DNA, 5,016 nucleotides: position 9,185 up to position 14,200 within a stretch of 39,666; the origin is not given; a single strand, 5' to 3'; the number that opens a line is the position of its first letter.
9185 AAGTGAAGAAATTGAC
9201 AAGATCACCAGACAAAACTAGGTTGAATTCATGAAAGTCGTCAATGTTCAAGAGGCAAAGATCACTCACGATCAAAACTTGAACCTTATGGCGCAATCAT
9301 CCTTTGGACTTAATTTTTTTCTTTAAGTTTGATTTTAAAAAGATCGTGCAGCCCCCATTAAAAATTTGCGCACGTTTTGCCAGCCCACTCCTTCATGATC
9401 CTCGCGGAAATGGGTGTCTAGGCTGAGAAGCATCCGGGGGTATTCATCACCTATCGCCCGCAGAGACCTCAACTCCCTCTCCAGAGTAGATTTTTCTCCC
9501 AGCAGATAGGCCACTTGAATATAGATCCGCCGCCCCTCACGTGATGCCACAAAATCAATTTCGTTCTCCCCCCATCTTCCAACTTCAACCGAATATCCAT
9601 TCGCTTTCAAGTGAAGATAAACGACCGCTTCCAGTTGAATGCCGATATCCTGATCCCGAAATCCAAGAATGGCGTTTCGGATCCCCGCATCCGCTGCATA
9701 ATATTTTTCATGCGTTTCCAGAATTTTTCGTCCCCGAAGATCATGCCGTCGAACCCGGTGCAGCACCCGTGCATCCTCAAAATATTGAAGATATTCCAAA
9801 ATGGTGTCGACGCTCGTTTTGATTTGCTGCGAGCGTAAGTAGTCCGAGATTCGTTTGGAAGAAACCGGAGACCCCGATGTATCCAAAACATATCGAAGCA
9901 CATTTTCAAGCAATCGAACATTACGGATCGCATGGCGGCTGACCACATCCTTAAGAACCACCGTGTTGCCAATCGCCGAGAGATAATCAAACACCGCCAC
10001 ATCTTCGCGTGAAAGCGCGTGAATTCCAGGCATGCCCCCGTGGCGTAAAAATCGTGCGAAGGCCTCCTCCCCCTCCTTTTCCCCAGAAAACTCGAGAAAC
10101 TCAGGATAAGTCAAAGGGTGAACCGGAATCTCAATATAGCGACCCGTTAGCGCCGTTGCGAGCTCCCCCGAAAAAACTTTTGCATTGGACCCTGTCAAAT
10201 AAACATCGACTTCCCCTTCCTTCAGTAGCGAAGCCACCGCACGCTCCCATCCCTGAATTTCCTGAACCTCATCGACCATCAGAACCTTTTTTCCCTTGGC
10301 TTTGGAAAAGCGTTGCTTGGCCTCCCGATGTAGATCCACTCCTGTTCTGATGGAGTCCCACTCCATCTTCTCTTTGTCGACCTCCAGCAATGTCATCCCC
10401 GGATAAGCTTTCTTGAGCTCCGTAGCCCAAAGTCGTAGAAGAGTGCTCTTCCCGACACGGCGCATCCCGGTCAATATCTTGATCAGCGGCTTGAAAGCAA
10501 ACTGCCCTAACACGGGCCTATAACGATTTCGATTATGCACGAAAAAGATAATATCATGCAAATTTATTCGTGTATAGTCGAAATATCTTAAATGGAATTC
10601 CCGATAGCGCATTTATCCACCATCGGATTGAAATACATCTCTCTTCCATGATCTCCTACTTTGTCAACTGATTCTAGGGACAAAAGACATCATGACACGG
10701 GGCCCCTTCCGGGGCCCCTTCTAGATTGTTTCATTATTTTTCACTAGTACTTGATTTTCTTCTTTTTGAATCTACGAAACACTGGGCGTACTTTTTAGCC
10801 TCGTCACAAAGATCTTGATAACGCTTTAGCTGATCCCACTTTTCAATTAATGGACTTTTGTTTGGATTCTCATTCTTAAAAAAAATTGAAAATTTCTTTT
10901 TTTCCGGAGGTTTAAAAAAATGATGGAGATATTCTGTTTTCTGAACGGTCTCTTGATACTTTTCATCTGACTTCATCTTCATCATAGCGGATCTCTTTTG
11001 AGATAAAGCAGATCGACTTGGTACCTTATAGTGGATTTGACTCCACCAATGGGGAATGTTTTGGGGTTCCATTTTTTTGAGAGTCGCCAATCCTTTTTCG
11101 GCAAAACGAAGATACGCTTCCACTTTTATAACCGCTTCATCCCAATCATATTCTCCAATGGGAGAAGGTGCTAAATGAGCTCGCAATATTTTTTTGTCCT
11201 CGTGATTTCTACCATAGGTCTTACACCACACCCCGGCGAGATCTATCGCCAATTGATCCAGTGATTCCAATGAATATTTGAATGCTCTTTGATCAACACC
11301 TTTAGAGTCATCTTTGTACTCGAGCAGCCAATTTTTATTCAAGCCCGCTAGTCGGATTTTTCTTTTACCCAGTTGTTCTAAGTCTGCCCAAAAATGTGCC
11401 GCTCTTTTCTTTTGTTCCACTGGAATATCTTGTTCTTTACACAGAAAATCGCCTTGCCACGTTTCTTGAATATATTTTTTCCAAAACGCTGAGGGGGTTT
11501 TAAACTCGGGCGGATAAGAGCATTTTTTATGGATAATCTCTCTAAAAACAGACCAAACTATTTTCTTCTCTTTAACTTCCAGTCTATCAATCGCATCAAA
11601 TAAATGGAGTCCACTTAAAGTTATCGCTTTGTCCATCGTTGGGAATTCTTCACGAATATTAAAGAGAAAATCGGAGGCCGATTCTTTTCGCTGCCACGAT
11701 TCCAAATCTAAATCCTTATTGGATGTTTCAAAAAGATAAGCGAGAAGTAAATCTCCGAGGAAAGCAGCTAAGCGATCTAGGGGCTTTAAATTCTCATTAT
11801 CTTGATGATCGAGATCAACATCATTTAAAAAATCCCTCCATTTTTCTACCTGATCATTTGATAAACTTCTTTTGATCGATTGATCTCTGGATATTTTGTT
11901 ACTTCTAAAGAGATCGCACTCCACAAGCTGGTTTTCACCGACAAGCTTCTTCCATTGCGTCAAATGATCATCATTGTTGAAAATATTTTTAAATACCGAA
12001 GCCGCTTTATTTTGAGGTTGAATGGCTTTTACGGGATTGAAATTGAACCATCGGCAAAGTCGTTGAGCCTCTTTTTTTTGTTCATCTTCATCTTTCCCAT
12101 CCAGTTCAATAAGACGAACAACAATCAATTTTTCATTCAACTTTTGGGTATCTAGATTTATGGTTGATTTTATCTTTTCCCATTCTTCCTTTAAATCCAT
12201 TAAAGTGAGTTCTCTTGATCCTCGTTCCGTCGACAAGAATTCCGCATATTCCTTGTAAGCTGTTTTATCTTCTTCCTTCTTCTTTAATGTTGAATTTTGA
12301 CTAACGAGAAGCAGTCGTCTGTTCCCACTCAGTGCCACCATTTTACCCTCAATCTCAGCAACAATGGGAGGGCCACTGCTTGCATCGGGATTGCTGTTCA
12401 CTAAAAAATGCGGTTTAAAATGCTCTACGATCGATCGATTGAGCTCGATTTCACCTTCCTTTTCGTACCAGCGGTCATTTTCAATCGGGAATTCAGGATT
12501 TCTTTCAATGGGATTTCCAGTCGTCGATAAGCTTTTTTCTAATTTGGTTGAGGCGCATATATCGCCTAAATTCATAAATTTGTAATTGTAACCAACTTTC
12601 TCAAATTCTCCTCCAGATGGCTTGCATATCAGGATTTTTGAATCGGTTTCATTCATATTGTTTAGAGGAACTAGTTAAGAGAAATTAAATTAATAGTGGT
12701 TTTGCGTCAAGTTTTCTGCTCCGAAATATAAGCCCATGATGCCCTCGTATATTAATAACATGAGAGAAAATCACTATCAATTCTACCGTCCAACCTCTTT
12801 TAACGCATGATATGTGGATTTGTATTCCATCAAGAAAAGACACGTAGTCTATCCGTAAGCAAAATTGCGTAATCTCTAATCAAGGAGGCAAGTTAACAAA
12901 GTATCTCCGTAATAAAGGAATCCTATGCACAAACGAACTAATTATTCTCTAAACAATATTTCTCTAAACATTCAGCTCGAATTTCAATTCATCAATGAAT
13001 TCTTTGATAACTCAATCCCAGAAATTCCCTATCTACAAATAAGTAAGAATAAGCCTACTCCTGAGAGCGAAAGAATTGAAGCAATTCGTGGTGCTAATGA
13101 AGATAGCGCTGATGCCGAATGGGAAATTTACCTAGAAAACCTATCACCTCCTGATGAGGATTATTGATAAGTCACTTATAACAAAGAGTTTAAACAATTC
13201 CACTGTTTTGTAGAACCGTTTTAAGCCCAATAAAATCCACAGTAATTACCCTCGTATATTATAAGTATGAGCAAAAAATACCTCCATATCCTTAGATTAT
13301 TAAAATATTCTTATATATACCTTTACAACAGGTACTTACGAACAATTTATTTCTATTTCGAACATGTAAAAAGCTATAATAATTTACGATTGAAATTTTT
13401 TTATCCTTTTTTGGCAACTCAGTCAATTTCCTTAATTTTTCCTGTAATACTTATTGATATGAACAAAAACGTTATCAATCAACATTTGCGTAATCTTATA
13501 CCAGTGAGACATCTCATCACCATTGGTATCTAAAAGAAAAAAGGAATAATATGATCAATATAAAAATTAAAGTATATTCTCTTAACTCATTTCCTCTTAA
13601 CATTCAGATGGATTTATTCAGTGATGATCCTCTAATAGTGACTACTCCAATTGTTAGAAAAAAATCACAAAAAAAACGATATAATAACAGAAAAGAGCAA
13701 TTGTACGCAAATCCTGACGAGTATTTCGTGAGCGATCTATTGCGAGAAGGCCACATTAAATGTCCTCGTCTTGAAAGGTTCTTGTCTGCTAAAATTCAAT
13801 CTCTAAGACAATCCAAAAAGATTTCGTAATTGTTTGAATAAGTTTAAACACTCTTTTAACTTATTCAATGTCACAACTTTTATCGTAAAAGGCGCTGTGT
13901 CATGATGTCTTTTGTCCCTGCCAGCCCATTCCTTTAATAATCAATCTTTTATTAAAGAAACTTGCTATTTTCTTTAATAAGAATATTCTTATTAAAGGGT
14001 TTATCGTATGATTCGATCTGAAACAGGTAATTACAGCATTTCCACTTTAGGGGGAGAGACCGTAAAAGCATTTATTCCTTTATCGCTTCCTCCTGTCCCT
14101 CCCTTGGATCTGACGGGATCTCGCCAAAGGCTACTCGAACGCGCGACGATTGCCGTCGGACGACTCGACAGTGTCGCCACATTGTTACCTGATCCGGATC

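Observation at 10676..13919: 3.2-kb AT-rich insert bounded by a perfect 23-bp inverted repeat and carrying a ParB-like 640-aa orphan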

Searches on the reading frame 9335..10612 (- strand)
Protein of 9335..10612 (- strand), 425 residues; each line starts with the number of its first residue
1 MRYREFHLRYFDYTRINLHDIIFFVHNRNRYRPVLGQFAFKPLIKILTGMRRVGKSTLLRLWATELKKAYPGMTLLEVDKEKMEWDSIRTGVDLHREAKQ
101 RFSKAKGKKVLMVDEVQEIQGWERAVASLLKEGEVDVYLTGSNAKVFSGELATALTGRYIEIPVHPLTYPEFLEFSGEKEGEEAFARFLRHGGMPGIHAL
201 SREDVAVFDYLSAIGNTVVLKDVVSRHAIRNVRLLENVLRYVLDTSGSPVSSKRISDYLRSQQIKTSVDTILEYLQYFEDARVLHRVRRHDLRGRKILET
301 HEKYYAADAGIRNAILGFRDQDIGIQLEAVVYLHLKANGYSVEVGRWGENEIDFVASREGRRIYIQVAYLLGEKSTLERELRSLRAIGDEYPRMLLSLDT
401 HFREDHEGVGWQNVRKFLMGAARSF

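Call 6: search_protein_families(library=pfam, proteins=[window:9335-10612:-], max_evalue=0.1)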
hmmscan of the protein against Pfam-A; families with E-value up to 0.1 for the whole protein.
window:9335-10612:- (425 aa): 7 families
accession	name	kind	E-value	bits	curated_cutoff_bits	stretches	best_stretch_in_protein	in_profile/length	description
PF13173.12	AAA_14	-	2.4e-27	95.9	27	1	44-173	4-129/129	AAA domain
PF13635.12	DUF4143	-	4.2e-16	59.5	28.1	1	221-368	2-158/160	Domain of unknown function (DUF4143)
PF13401.12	AAA_22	-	0.0014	19.4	27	0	46-125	9-103/130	AAA domain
PF00004.35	AAA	-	0.0018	19.2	21.2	1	46-123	2-73/131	ATPase family associated with various cellular activities (AAA)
PF01637.24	ATPase_2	-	0.052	13.8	33.2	0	44-68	22-46/225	ATPase domain predominantly from Archaea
PF08461.16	HTH_12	-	0.075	13.4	21.4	0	242-299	6-60/66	Ribonuclease R winged-helix domain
PF05673.19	DUF815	-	0.089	12.4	23.8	0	46-84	57-93/249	Protein of unknown function (DUF815)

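Call 7: search_protein_families(library=padloc, proteins=[window:9335-10612:-], max_evalue=0.1)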
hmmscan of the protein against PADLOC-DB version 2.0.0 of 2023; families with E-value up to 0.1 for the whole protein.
window:9335-10612:- (425 aa): 10 families
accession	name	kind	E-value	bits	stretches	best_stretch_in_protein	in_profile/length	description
PDLC04787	PDC-S01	-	5.8e-134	445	1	26-420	11-408/412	-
PDLC04789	PDC-S01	-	3.9e-35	119.6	1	40-317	15-276/375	-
PDLC04791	PDC-S01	-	7e-29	98.7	1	41-368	18-350/395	-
PDLC04790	PDC-S01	-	4.2e-16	56.7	1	46-323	31-306/422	-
PDLC04786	PDC-S01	-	3e-13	47.3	1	41-180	21-161/439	-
PDLC04788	PDC-S01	-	1.3e-11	42.1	1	41-324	20-319/448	-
PDLC04792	PDC-S01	-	2.1e-08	31.2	1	46-178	23-157/452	-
PDLC00277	PtuA1|PtuA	-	0.018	12.3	1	37-164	18-137/423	AAA ATPase domain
PDLC00290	PtuA1|PtuA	-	0.022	12.1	1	39-94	20-73/414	AAA ATPase domain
PDLC00281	PtuA1|PtuA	-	0.038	11.1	1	14-70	7-65/448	AAA ATPase domain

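Call 25: find_encoding_contigs(protein=window:9335-10612:-, flank=6000, max_places=10)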
Protein window:9335-10612:- (425 aa): 4 contigs read that carry it; 3 places shown.
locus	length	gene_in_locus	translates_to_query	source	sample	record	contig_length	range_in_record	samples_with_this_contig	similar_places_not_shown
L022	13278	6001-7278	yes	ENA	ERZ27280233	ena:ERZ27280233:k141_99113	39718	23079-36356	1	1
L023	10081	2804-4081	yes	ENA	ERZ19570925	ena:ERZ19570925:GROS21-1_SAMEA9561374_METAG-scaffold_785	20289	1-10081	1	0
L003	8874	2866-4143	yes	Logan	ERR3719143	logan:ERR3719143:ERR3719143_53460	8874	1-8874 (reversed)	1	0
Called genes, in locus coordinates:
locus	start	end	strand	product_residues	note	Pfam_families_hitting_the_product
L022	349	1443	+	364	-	PF00712:DNA_pol3_beta, PF02767:DNA_pol3_beta_2, PF02768:DNA_pol3_beta_3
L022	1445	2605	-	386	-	PF13784:Fic_N, PF02661:Fic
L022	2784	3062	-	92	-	-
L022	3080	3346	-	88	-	-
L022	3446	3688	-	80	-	-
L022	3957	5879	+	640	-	-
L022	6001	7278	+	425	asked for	PF13173:AAA_14, PF13635:DUF4143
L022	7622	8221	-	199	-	-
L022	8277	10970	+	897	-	PF04851:ResIII, PF00176:SNF2-rel_dom, PF00271:Helicase_C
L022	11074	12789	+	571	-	PF02463:SMC_N, PF13175:AAA_15, PF13476:AAA_23 (weak), PF13175:AAA_15 (weak), PF13304:AAA_21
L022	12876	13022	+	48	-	-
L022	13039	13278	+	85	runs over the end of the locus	PF02604:PhdYeFM_antitox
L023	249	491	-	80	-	-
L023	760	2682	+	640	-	-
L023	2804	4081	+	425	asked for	PF13173:AAA_14, PF13635:DUF4143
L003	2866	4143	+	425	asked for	PF13173:AAA_14, PF13635:DUF4143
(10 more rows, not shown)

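Call 69: find_homologous_proteins(query=window:9335-10612:-, max_evalue=1e-100)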
Query window:9335-10612:- (425 aa): 277 proteins with E <= 1e-100 among 8000 candidates; the best 120 are listed.
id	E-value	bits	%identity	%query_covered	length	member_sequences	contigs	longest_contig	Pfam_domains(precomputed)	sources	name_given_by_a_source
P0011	1.6e-242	823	89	97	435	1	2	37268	PF13173.13,PF13635.13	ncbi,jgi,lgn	-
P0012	9.7e-183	626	70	93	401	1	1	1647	PF13173.13,PF13635.13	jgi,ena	-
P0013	1.6e-182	625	70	93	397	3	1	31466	PF13173.13,PF13635.13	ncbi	-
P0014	1.8e-179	615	68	93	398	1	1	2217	PF13173.13,PF13635.13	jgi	jgi:predicted AAA+ superfamily ATPase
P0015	1.1e-177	609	67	93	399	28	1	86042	PF13173.13,PF13635.13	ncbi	-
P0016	5.5e-176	604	69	94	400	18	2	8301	PF13173.13,PF13635.13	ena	-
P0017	2.8e-175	601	67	93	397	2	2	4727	PF13173.13,PF13635.13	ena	-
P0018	3.7e-175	601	68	93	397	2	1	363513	PF13173.13,PF13635.13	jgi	jgi:uncharacterized protein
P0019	5.3e-175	600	68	94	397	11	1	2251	PF13173.13,PF13635.13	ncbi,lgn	-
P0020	4.3e-174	597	67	93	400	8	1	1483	PF13173.13,PF13635.13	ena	-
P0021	1.7e-170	586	67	90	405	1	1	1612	PF13173.13,PF13635.13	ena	-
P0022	2.9e-169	582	66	93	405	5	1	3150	PF13173.13,PF13635.13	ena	-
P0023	2.8e-168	578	65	94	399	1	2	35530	PF13173.13,PF13635.13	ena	-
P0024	8.8e-168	577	65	92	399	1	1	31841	PF13173.13,PF13635.13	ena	-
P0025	1.2e-167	576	65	92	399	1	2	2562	PF13173.13,PF13635.13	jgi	jgi:predicted AAA+ superfamily ATPase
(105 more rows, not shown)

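Call 70: find_encoding_contigs(protein=P0011, flank=8000, max_places=6)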
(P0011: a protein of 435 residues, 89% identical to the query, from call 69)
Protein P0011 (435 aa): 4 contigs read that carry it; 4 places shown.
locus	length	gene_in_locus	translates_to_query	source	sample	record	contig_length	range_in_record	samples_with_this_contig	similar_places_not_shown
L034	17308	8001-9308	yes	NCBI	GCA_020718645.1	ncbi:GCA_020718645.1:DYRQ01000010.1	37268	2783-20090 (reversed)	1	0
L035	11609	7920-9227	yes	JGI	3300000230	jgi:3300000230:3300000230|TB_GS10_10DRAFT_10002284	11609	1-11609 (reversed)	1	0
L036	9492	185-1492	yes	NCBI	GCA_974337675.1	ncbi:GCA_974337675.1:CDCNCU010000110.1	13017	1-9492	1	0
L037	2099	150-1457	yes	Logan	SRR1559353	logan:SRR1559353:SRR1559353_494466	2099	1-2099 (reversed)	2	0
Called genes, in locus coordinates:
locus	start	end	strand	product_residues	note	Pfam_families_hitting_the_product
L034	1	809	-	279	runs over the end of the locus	PF13509:S1_2, PF17783:WHD_CvfB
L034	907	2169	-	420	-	PF13524:Glyco_trans_1_2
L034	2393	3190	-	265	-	-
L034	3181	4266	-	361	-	PF01264:Chorismate_synt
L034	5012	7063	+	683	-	PF02743:dCache_1, PF00672:HAMP (weak), PF00211:Guanylate_cyc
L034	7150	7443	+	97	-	-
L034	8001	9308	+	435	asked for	PF13173:AAA_14, PF13635:DUF4143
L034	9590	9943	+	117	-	-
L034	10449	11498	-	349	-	PF01883:FeS_assembly_P (weak), PF00142:Fer4_NifH (weak), PF01656:CbiA, PF02374:ArsA_ATPase (faint), PF09140:MipZ (weak), PF10609:ParA, PF13614:AAA_31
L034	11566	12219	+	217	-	PF04127:DFP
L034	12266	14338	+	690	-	PF06068:TIP49 (weak), PF00004:AAA, PF17862:AAA_lid_3, PF01434:Peptidase_M41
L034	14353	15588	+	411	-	PF13347:MFS_2, PF07690:MFS_1, PF11700:ATG22, PF07690:MFS_1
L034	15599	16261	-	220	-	-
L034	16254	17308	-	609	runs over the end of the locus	PF09623:Cas_NE0113 (weak), PF00962:A_deaminase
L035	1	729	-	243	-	?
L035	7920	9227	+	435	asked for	PF13173:AAA_14, PF13635:DUF4143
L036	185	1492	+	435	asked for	PF13173:AAA_14, PF13635:DUF4143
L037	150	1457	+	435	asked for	PF13173:AAA_14, PF13635:DUF4143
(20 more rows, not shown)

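Call 91: list_cluster_members(proteins=[window:9335-10612:-, window:14008-15168:+])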
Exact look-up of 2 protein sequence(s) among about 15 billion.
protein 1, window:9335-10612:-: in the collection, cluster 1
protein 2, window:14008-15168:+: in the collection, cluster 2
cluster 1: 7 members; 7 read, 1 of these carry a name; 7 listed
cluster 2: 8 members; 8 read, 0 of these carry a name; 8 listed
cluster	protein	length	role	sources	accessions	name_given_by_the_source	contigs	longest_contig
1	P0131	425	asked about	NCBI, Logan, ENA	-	-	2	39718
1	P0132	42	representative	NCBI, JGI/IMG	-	-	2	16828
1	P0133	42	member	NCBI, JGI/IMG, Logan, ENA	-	hypothetical protein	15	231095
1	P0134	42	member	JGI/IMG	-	-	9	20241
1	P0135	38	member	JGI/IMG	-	-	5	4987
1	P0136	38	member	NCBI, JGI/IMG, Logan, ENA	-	-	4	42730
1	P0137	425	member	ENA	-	-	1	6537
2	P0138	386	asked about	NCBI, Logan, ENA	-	-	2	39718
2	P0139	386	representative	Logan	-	-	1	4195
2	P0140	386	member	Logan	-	-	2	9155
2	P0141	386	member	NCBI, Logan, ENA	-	-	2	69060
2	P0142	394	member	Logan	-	-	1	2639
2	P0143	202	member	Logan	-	-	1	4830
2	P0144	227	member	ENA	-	-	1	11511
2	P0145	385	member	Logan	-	-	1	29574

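Call 92: find_encoding_contigs(protein=P0145, flank=8000, max_places=4)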
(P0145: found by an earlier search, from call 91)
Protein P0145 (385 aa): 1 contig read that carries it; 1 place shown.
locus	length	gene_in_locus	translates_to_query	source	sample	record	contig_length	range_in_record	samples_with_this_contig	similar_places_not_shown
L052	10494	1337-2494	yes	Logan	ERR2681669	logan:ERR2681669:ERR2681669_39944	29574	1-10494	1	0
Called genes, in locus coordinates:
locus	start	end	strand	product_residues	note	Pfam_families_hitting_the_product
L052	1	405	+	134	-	?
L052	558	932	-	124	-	PF00856:SET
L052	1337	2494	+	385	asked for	PF13784:Fic_N, PF02661:Fic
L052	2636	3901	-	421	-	-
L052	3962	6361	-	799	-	PF22548:AEP-TOTE, PF04851:ResIII, PF00270:DEAD, PF00271:Helicase_C (faint)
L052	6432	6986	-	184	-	PF00149:Metallophos, PF12850:Metallophos_2 (weak)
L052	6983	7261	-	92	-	PF12208:DUF3601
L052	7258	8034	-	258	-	PF14243:R2K_3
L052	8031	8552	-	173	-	-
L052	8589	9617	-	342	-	PF03747:ADP_ribosyl_GH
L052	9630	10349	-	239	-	PF00293:NUDIX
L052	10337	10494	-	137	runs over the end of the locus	-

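Call 93: find_encoding_contigs(protein=P0140, flank=8000, max_places=4)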
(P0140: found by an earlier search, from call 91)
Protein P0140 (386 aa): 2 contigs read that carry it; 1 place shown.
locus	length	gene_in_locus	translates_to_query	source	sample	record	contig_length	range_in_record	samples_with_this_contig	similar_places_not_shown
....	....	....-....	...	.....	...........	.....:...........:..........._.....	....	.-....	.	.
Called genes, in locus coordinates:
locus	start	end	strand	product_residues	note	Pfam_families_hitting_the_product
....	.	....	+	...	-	?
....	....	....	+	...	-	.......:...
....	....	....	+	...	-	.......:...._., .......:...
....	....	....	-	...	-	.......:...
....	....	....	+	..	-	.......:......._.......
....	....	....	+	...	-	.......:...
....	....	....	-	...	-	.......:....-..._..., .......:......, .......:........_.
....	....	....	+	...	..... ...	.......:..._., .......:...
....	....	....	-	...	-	-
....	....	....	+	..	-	-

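Call 104: find_encoding_contigs(protein=P0144, flank=10000, max_places=4)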
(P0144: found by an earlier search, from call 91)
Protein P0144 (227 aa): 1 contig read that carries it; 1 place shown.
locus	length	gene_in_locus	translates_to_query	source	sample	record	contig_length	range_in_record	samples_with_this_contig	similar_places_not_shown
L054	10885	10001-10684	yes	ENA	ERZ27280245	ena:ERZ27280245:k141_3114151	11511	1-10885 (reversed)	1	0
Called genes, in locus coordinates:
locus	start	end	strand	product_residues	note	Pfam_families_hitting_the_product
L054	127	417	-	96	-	PF09827:CRISPR_Cas2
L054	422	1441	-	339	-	PF01867:Cas_Cas1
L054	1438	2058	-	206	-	PF01930:Cas_Cas4, PF12705:PDDEXK_1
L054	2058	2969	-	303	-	PF05107:Cas_Cas7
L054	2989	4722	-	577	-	PF09709:Cas_Csd1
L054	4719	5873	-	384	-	PF17761:DUF1016_N, PF06250:YhcG_C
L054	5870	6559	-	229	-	PF09704:Cas_Cas5d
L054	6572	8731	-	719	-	PF18019:Cas3_HD (weak), PF04851:ResIII, PF00270:DEAD, PF00271:Helicase_C (weak), PF22590:Cas3-like_C_2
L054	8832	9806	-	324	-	-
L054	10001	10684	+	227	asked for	PF13784:Fic_N, PF02661:Fic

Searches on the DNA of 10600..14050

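Call 80: search_rna_families(source=window, start=10600, end=14050, threshold=evalue, max_evalue=1)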
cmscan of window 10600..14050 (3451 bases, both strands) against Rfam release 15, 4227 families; matches with E-value up to 1: 0.
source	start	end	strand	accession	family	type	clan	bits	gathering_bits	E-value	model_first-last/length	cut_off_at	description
